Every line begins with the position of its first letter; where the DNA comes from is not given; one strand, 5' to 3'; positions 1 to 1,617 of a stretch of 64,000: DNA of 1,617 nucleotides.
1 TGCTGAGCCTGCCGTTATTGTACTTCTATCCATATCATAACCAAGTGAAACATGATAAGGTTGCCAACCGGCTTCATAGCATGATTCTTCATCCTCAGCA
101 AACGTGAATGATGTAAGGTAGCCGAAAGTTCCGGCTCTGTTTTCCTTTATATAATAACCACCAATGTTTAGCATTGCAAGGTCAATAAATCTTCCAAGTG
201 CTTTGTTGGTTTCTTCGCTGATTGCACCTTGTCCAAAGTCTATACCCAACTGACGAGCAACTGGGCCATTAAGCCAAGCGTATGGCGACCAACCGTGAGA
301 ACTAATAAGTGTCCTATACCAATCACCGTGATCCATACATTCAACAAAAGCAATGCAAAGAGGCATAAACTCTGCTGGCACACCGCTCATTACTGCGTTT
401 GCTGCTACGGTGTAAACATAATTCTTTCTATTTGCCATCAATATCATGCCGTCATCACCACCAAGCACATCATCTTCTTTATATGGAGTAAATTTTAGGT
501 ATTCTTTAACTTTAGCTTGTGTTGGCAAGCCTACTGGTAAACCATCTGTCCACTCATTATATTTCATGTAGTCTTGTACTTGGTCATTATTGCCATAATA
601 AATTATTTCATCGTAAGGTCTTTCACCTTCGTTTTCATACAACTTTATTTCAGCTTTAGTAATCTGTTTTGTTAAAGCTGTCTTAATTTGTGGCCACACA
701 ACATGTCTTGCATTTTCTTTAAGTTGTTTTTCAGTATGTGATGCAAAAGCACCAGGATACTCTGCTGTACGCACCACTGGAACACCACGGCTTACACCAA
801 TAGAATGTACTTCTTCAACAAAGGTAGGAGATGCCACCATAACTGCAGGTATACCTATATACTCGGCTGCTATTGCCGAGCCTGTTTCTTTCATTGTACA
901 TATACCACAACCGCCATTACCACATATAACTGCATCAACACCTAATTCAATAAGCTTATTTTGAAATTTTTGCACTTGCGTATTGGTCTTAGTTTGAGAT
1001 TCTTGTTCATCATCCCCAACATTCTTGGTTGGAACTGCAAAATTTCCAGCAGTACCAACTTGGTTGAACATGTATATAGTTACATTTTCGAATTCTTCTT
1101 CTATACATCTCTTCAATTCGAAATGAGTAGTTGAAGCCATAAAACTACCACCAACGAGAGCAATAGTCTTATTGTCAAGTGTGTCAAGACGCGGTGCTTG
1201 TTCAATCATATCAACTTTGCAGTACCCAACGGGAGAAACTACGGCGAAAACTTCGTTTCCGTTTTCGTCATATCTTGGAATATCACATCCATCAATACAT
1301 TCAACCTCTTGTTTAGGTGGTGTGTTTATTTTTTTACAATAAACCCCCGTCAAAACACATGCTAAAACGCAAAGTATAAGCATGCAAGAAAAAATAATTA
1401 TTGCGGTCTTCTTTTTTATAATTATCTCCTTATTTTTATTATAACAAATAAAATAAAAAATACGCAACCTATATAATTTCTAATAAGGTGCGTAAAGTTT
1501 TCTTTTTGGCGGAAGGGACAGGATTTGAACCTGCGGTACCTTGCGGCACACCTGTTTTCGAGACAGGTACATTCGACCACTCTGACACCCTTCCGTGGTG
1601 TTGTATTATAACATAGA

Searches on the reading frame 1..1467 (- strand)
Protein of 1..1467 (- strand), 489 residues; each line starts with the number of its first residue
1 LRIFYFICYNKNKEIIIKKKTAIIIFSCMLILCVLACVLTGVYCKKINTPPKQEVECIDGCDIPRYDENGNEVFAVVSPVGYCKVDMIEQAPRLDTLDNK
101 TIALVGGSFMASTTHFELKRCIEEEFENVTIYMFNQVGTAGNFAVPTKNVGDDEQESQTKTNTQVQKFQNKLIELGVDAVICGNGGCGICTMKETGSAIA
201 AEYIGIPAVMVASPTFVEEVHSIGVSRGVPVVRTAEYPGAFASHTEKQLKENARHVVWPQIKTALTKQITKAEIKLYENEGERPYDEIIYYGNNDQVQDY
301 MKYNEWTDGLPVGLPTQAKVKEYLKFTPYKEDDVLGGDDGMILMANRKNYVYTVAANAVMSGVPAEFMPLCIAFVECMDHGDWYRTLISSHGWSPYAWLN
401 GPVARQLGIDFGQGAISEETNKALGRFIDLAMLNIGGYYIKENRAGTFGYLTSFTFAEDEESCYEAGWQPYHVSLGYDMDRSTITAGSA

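Call 8: search_protein_families(library=pfam, proteins=[window:1-1467:-], max_evalue=0.01)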
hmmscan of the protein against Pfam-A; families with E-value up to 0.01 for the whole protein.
window:1-1467:- (489 aa): 1 family
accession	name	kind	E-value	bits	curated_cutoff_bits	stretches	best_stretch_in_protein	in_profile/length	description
PF24696.1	UGSC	-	2.1e-16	60.9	25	1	76-266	2-171/172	UGSC family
